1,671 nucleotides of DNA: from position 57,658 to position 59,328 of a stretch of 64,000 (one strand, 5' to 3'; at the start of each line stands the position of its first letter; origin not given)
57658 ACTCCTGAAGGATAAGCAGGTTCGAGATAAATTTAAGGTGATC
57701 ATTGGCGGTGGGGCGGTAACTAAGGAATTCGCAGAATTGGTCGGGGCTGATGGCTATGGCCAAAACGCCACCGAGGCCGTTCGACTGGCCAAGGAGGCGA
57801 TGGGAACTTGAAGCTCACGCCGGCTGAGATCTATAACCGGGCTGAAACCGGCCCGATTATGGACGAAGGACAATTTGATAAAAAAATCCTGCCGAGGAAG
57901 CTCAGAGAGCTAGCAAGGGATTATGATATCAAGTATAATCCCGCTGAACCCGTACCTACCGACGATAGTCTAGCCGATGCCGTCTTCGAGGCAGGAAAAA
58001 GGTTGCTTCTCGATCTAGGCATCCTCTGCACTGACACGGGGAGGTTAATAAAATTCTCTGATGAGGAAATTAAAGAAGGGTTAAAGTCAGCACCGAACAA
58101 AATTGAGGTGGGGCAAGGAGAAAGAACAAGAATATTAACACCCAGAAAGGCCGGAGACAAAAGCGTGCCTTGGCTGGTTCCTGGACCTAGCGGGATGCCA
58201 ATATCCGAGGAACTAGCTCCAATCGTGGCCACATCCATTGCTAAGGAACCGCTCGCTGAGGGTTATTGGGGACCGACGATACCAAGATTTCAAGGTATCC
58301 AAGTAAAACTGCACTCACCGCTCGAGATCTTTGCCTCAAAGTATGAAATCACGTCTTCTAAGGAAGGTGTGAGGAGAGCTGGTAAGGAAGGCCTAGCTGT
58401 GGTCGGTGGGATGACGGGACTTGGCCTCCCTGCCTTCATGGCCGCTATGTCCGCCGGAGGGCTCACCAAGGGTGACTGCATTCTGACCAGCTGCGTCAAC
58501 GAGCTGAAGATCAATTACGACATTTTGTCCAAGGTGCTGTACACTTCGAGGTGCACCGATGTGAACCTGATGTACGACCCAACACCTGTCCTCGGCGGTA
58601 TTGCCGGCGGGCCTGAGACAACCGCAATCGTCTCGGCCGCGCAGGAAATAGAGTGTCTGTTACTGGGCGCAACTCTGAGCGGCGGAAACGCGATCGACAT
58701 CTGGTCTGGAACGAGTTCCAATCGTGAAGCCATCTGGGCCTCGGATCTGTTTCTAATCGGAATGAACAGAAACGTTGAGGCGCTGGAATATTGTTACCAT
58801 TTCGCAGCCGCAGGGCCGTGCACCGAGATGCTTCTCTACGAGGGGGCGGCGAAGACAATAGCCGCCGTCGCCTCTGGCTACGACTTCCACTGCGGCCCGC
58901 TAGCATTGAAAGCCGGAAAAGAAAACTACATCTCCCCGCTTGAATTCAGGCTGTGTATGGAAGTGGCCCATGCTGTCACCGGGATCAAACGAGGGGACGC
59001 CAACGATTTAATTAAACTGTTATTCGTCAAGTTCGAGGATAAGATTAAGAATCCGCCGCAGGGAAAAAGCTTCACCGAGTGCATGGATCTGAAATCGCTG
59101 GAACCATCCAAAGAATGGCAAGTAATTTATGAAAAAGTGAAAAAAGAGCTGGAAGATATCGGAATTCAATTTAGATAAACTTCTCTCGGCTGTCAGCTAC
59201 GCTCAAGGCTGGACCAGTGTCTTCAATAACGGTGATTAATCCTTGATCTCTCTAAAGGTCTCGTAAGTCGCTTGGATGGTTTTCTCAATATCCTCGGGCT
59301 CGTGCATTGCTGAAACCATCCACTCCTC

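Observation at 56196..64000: Pyrrolysine-free MtmB-family methyltransferase coupled to a corrinoid protein, embedded in an amine-uptake/aminotransferase locus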

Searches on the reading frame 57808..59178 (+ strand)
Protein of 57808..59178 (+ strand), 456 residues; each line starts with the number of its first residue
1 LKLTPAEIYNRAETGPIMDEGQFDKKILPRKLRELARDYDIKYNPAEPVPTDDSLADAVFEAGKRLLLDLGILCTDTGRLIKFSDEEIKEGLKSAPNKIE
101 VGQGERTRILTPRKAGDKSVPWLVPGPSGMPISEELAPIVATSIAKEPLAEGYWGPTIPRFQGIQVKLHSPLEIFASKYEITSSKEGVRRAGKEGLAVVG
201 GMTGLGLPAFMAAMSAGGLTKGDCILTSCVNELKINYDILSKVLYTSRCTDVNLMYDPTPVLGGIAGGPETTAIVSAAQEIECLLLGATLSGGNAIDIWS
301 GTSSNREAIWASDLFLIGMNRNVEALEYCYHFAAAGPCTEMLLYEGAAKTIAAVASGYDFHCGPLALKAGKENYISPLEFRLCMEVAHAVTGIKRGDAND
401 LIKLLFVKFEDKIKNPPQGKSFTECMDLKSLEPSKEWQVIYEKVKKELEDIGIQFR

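Call 3: search_protein_families(library=pfam, proteins=[window:57808-59178:+], max_evalue=0.01)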
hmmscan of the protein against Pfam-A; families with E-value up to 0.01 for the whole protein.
window:57808-59178:+ (456 aa): 1 family
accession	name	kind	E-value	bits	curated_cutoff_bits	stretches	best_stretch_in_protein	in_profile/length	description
PF05369.18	MtmB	-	2.1e-99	333.8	25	1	7-453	5-450/450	Monomethylamine methyltransferase MtmB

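Call 4: search_protein_families(library=ncbifam, proteins=[window:57808-59178:+], max_evalue=0.01)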
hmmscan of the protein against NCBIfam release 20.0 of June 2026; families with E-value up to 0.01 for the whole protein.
window:57808-59178:+ (456 aa): 0 families

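Call 5: search_solved_structures(query=window:57808-59178:+, max_evalue=0.001, show_alignments=2)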
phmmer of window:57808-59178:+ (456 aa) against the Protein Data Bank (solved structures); distinct sequences matched with E-value up to 0.001: 2.
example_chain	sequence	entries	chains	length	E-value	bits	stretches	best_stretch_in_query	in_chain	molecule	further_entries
1l2q_A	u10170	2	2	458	8.6e-67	229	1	7-455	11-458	monomethylamine methyltransferase | Monomethylamine methyltransferase mtmB1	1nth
1tv2_A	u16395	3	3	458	1.3e-66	228.4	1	7-455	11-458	Monomethylamine methyltransferase mtmB1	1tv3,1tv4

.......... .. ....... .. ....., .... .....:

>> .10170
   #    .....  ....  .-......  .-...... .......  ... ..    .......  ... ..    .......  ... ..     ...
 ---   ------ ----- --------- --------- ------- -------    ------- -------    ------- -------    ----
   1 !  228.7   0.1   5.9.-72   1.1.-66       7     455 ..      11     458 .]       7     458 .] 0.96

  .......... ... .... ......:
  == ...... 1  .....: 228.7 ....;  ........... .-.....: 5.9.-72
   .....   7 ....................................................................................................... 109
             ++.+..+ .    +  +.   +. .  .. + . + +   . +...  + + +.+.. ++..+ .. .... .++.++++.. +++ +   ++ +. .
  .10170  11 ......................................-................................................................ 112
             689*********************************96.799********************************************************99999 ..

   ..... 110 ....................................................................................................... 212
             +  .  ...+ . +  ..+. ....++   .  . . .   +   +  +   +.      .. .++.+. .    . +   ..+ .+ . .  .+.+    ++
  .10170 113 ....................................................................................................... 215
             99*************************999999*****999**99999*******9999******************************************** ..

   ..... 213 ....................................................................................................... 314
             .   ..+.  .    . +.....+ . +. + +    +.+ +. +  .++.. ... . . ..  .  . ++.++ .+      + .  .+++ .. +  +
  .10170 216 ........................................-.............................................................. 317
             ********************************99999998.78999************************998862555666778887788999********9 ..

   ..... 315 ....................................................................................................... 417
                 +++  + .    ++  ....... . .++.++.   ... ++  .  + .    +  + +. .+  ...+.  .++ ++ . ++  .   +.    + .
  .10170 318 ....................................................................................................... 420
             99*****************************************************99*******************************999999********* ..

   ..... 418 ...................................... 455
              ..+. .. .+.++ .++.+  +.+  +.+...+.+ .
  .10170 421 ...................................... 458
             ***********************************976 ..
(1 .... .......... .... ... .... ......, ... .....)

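Call 12: find_homologous_proteins(query=window:57808-59178:+, max_evalue=1e-10)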
Query window:57808-59178:+ (456 aa): 152 proteins with E <= 1e-10 among 8000 candidates; the best 120 are listed.
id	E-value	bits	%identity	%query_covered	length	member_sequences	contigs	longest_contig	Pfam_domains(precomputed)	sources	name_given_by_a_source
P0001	6.5e-283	956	93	100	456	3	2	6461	PF05369.19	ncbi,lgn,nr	ncbi:MAG: monomethylamine:corrinoid methyltransferase [Hadesarchaea archaeon]|nr:monomethylamine:cor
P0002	2.8e-273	925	89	100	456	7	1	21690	PF05369.19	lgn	-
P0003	2.5e-244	829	77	100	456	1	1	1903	PF05369.19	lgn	-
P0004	3.4e-232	789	74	100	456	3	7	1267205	PF05369.19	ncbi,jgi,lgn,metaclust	jgi:methylamine--corrinoid protein Co-methyltransferase|metaclust:\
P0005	2.6e-186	638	63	98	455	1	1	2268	PF05369.19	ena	-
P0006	5.3e-184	630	61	98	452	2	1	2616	PF05369.19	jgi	jgi:methylamine--corrinoid protein Co-methyltransferase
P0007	1.6e-161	556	57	98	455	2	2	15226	PF05369.19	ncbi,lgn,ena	-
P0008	2.6e-142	493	50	98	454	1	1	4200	PF05369.19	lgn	-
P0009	8.4e-94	333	42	98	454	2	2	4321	PF05369.19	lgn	-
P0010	2.5e-93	331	40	98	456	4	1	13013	PF05369.19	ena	-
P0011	2.8e-88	315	39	98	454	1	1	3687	PF05369.19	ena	-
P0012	2.8e-88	315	40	98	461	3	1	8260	PF05369.19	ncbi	ncbi:MAG: monomethylamine:corrinoid methyltransferase [Candidatus Bathyarchaeia archaeon]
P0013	2.8e-87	311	40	98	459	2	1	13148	PF05369.19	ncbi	ncbi:MAG: monomethylamine:corrinoid methyltransferase [Candidatus Hodarchaeota archaeon]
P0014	2.8e-87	311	38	99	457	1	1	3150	PF05369.19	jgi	jgi:methylamine--corrinoid protein Co-methyltransferase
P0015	1.3e-86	309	38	98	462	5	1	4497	PF05369.19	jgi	-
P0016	4.4e-85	304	37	100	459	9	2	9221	PF05369.19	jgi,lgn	jgi:methylamine--corrinoid protein Co-methyltransferase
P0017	2.4e-84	302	37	100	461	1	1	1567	PF05369.19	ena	-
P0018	5.5e-84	301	39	98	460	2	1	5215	PF05369.19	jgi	jgi:methylamine--corrinoid protein Co-methyltransferase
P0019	1.8e-82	296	38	98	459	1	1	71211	PF05369.19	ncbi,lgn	ncbi:MAG: monomethylamine:corrinoid methyltransferase [Candidatus Hermodarchaeota archaeon]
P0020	7.7e-82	294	37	99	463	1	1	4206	PF05369.19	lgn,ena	-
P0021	3.3e-81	291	38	98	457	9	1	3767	PF05369.19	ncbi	-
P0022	3.8e-81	291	38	98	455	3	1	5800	PF05369.19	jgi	-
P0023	5.6e-81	291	39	98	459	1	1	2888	PF05369.19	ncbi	-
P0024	7.3e-81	290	35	100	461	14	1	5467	PF05369.19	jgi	-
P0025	8.6e-81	290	37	98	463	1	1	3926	PF05369.19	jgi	-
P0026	1.0e-80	290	39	98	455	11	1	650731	PF05369.19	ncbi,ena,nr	ncbi:MAG: monomethylamine:corrinoid methyltransferase [Candidatus Verstraetearchaeota archaeon]|nr:m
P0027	1.1e-80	290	39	98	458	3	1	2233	PF05369.19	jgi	jgi:methylamine--corrinoid protein Co-methyltransferase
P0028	1.5e-80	289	36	99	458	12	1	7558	PF05369.19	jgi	-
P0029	2.3e-80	289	36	100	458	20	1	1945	PF05369.19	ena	-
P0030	3.5e-80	288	36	98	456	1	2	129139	PF05369.19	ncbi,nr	ncbi:monomethylamine:corrinoid methyltransferase [Candidatus Bathyarchaeota archaeon]|nr:monomethyla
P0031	3.6e-80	288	37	99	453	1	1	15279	PF05369.19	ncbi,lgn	-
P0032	3.9e-80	288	38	98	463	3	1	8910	PF05369.19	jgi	jgi:methylamine--corrinoid protein Co-methyltransferase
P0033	5.1e-80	288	37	98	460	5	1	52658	PF05369.19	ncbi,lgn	ncbi:MAG: monomethylamine:corrinoid methyltransferase [Candidatus Heimdallarchaeota archaeon]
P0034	1.0e-79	286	39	98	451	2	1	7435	PF05369.19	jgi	jgi:methylamine--corrinoid protein Co-methyltransferase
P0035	8.5e-79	283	38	98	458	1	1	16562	PF05369.19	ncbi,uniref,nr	ncbi:monomethylamine:corrinoid methyltransferase [Candidatus Borrarchaeum sp.]|uniref:monomethylamin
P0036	2.2e-78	282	35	100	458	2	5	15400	PF05369.19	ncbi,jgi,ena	jgi:methylamine--corrinoid protein Co-methyltransferase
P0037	1.7e-77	279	34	100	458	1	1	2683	PF05369.19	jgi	jgi:hypothetical protein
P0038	2.1e-77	279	34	100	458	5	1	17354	PF05369.19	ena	-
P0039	2.2e-77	279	36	98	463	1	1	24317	PF05369.19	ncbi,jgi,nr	ncbi:MAG: monomethylamine:corrinoid methyltransferase [Deltaproteobacteria bacterium]|nr:monomethyla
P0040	5.3e-77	278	36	98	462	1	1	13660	PF05369.19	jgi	-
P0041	7.4e-77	277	36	98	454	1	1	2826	PF05369.19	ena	-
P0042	8.9e-77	277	35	98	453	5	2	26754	PF05369.19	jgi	-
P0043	6.5e-76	274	36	98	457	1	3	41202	PF05369.19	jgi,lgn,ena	-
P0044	1.3e-75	273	37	98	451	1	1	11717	PF05369.19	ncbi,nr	ncbi:MAG: monomethylamine:corrinoid methyltransferase [Candidatus Methanomethyliaceae archaeon]|nr:m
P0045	3.0e-75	272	35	98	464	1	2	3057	PF05369.19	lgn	-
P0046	3.5e-75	272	35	100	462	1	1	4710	PF05369.19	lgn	-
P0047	3.8e-75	271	36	95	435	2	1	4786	PF05369.19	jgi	-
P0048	6.6e-75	271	33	100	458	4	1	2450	PF05369.19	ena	-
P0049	7.9e-75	270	35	97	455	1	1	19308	PF05369.19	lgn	-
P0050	1.2e-74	270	35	98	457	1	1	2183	PF05369.19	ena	-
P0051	2.5e-74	269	34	98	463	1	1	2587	PF05369.19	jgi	jgi:methylamine--corrinoid protein Co-methyltransferase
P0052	2.6e-74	269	35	97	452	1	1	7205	PF05369.19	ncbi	-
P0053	2.8e-74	269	36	98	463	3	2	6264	PF05369.19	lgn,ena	-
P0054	4.9e-74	268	35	100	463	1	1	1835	PF05369.19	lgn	-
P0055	8.2e-74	267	33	99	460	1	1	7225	PF05369.19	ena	-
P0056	3.0e-73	265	37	98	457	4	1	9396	PF05369.19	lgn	-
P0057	4.7e-73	265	36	99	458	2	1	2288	PF05369.19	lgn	-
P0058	4.9e-73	264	33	98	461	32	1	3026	PF05369.19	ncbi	-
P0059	7.1e-73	264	35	98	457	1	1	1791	PF05369.19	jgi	-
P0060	8.2e-73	264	36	100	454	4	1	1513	PF05369.19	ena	-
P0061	9.0e-73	264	35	98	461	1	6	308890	PF05369.19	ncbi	ncbi:MAG: monomethylamine:corrinoid methyltransferase [Promethearchaeota archaeon]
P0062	1.7e-72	263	36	98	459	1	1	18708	PF05369.19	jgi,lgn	jgi:hypothetical protein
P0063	1.8e-72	263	35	98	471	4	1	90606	PF05369.19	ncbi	-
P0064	5.7e-72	261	34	99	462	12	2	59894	PF05369.19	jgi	-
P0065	1.0e-71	260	34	99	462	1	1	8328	PF05369.19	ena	-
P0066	1.1e-71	260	34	98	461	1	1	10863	PF05369.19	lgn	-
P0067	1.7e-71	259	35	98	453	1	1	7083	PF05369.19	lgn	-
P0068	2.0e-71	259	36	98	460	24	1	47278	PF05369.19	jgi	-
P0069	2.3e-71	259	34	97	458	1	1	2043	PF05369.19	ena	-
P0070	2.7e-71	259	34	98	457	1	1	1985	PF05369.19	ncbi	-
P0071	2.8e-71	259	34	99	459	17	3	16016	PF05369.19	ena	-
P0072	3.0e-71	259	34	98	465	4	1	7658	PF05369.19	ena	-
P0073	4.2e-71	258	35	98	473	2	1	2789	PF05369.19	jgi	jgi:methylamine--corrinoid protein Co-methyltransferase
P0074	4.4e-71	258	33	98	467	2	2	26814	PF05369.19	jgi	-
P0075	6.7e-71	257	35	98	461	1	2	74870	PF05369.19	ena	-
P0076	1.2e-70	257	34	98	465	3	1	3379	PF05369.19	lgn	-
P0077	1.9e-70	256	33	99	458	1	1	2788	PF05369.19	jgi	jgi:methylamine--corrinoid protein Co-methyltransferase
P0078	2.0e-70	256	34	98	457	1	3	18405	PF05369.19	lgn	-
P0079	5.5e-70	254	35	98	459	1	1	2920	PF05369.19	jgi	jgi:methylamine--corrinoid protein Co-methyltransferase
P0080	6.0e-70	254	34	98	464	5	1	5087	PF05369.19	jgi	jgi:methylamine--corrinoid protein Co-methyltransferase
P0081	9.2e-70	254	36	98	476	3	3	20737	PF05369.19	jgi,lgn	jgi:methylamine--corrinoid protein Co-methyltransferase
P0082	1.4e-69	253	33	98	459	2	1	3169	PF05369.19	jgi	jgi:methylamine--corrinoid protein Co-methyltransferase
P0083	1.9e-69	253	34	98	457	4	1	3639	PF05369.19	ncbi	-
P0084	1.9e-69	253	34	98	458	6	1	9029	PF05369.19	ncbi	-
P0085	2.1e-69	253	36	99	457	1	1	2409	PF05369.19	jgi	jgi:methylamine--corrinoid protein Co-methyltransferase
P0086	7.0e-69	251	34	98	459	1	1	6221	PF05369.19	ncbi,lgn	-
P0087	7.1e-69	251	34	98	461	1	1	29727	PF05369.19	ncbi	ncbi:MAG: monomethylamine:corrinoid methyltransferase [Candidatus Hodarchaeota archaeon]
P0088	1.4e-68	250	35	99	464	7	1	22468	PF05369.19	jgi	-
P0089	1.5e-68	250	34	98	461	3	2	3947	PF05369.19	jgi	jgi:methylamine--corrinoid protein Co-methyltransferase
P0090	1.8e-68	249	34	98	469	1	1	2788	PF05369.19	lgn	-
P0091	5.8e-68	248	33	98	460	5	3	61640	PF05369.19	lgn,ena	-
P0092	6.5e-68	248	35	99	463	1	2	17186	PF05369.19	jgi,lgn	jgi:methylamine--corrinoid protein Co-methyltransferase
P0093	8.6e-68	247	34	100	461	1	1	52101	PF05369.19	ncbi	-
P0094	2.7e-67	246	33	98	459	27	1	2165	PF05369.19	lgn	-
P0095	3.1e-67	245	33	98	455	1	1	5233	PF05369.19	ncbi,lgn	-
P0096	5.6e-67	245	34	98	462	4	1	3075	PF05369.19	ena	-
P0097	8.7e-67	244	33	98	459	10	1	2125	PF05369.19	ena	-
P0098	4.9e-66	241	31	98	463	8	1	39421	PF05369.19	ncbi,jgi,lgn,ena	-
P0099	7.3e-66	241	35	99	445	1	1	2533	PF05369.19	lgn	-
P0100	7.3e-66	241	34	98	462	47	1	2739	PF05369.19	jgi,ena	-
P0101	7.6e-66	241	33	98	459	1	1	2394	PF05369.19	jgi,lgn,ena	-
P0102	8.4e-66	241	33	98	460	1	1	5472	PF05369.19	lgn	-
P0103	1.9e-65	239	32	98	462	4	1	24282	PF05369.19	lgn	-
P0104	2.3e-65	239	34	100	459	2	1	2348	PF05369.19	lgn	-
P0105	1.9e-64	236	35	99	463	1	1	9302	PF05369.19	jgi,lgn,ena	-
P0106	3.0e-64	236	32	97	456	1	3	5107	PF05369.19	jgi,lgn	-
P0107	3.4e-64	235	31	97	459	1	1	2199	PF05369.19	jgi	jgi:methylamine--corrinoid protein Co-methyltransferase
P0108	4.9e-64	235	32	98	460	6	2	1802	PF05369.19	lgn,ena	-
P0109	6.3e-64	234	32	98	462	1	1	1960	PF05369.19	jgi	jgi:hypothetical protein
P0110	8.2e-64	234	35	99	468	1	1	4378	PF05369.19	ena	-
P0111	1.0e-63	234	33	98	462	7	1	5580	PF05369.19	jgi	jgi:methylamine---corrinoid protein Co-methyltransferase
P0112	1.9e-63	233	31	98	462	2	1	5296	PF05369.19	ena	-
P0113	1.1e-62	230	35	99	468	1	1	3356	PF05369.19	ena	-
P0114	1.7e-62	230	35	98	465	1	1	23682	PF05369.19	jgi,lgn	-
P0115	3.4e-62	229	34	98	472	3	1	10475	PF05369.19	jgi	-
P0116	2.9e-60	222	34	99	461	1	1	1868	PF05369.19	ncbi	-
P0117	5.7e-60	221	30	99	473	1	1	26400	PF05369.19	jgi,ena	-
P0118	5.8e-60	221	34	98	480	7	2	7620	PF05369.19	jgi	-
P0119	6.5e-60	221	30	98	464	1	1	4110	PF05369.19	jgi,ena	-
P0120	1.0e-59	221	31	98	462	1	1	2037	PF05369.19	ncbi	-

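Call 13: find_encoding_contigs(protein=window:57808-59178:+, flank=10000, max_places=4)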
Protein window:57808-59178:+ (456 aa): 4 contigs read that carry it; 3 places shown.
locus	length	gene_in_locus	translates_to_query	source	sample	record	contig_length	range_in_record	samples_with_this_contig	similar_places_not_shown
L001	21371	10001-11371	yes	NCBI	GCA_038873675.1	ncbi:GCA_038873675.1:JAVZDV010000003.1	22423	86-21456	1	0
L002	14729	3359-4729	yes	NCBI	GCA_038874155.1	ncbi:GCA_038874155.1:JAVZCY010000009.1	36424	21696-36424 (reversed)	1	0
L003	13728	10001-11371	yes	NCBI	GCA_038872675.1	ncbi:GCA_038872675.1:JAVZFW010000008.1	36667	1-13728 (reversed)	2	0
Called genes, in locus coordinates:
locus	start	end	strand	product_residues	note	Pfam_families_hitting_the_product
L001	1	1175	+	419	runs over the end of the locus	PF00009:GTP_EFTU, PF01926:MMR_HSR1 (weak), PF03144:GTP_EFTU_D2, PF03143:GTP_EFTU_D3, PF22594:GTP-eEF1A_C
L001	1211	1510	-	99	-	PF01910:Thiamine_BP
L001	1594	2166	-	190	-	PF00210:Ferritin, PF02915:Rubrerythrin, PF21349:RUBY_RBDX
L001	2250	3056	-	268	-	PF02540:NAD_synthase, PF03054:tRNA_Me_trans (faint)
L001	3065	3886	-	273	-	PF00800:PDT, PF01842:ACT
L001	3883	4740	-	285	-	PF03446:NAD_binding_2, PF03807:F420_oxidored, PF02153:PDH_N, PF20463:PDH_C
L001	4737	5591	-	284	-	PF08501:Shikimate_dh_N, PF01488:Shikimate_DH, PF18317:SDH_C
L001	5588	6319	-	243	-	PF01487:DHquinase_I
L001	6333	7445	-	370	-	PF01959:DHQS, PF26558:DHQS_2nd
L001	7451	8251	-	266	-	PF01791:DeoC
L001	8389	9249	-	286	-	PF00892:EamA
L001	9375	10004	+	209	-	PF02607:B12-binding_2, PF02310:B12-binding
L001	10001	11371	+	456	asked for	PF05369:MtmB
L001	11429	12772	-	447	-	PF00202:Aminotran_3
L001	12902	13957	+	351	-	PF00005:ABC_tran, PF08402:TOBE_2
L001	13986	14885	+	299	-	PF00528:BPD_transp_1 (weak)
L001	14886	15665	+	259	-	PF00528:BPD_transp_1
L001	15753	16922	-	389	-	PF01547:SBP_bac_1 (weak), PF13416:SBP_bac_8, PF13343:SBP_bac_6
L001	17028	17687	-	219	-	PF02607:B12-binding_2, PF02310:B12-binding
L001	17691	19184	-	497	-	PF06253:MTTB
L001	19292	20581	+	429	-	PF00275:EPSP_synthase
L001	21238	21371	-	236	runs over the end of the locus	PF01694:Rhomboid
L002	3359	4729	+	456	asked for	PF05369:MtmB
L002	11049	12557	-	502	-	PF06253:MTTB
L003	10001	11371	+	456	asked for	PF05369:MtmB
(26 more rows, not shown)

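Call 14: find_encoding_contigs(protein=P0004, flank=10000, max_places=4)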
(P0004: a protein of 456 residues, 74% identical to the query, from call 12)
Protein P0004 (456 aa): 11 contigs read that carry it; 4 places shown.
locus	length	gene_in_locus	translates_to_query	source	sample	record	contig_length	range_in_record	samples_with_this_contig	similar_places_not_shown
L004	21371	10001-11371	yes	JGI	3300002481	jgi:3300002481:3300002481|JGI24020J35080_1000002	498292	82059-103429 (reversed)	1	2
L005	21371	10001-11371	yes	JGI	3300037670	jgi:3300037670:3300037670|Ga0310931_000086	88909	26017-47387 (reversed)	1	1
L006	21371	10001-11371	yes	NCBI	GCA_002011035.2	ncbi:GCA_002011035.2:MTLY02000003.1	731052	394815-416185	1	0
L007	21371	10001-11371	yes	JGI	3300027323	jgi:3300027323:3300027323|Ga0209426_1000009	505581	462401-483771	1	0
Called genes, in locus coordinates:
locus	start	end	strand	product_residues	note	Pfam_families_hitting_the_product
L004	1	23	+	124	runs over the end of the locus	-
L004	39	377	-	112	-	PF01198:Ribosomal_L31e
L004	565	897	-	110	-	PF01984:dsDNA_bind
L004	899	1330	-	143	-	PF01090:Ribosomal_S19e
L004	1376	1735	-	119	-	PF04032:Rpr2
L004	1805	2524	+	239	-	PF03587:EMG1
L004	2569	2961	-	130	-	-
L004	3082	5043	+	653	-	PF16177:ACAS_N, PF00501:AMP-binding, PF13193:AMP-binding_C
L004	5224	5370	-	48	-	-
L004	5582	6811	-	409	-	-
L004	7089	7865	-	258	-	PF00528:BPD_transp_1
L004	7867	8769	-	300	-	-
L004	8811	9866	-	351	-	PF00005:ABC_tran, PF13304:AAA_21 (faint), PF08402:TOBE_2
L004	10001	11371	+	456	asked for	PF05369:MtmB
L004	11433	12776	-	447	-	PF00202:Aminotran_3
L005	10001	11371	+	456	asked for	PF05369:MtmB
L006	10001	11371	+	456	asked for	PF05369:MtmB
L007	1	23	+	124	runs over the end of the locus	-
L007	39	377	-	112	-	PF01198:Ribosomal_L31e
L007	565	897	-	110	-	PF01984:dsDNA_bind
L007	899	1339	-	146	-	PF01090:Ribosomal_S19e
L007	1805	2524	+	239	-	PF03587:EMG1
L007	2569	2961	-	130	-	-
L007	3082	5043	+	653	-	PF16177:ACAS_N, PF00501:AMP-binding, PF13193:AMP-binding_C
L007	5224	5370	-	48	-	-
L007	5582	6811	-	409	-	-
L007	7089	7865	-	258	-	PF00528:BPD_transp_1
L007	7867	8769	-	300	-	-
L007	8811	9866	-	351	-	PF00005:ABC_tran, PF13304:AAA_21 (faint), PF08402:TOBE_2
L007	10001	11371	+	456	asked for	PF05369:MtmB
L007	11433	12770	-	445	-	PF00202:Aminotran_3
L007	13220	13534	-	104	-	PF09505:Dimeth_Pyl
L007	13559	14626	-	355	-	PF09505:Dimeth_Pyl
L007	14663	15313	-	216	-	PF02607:B12-binding_2, PF02310:B12-binding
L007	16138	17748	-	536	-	PF02730:AFOR_N, PF01314:AFOR_C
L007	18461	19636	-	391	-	PF01978:TrmB, PF09339:HTH_IclR (weak), PF12802:MarR_2 (faint), PF00989:PAS (weak), PF13426:PAS_9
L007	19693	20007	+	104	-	PF01638:HxlR, PF03551:PadR (weak)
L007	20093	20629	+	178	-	PF02830:V4R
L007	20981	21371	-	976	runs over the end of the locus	PF03699:UPF0182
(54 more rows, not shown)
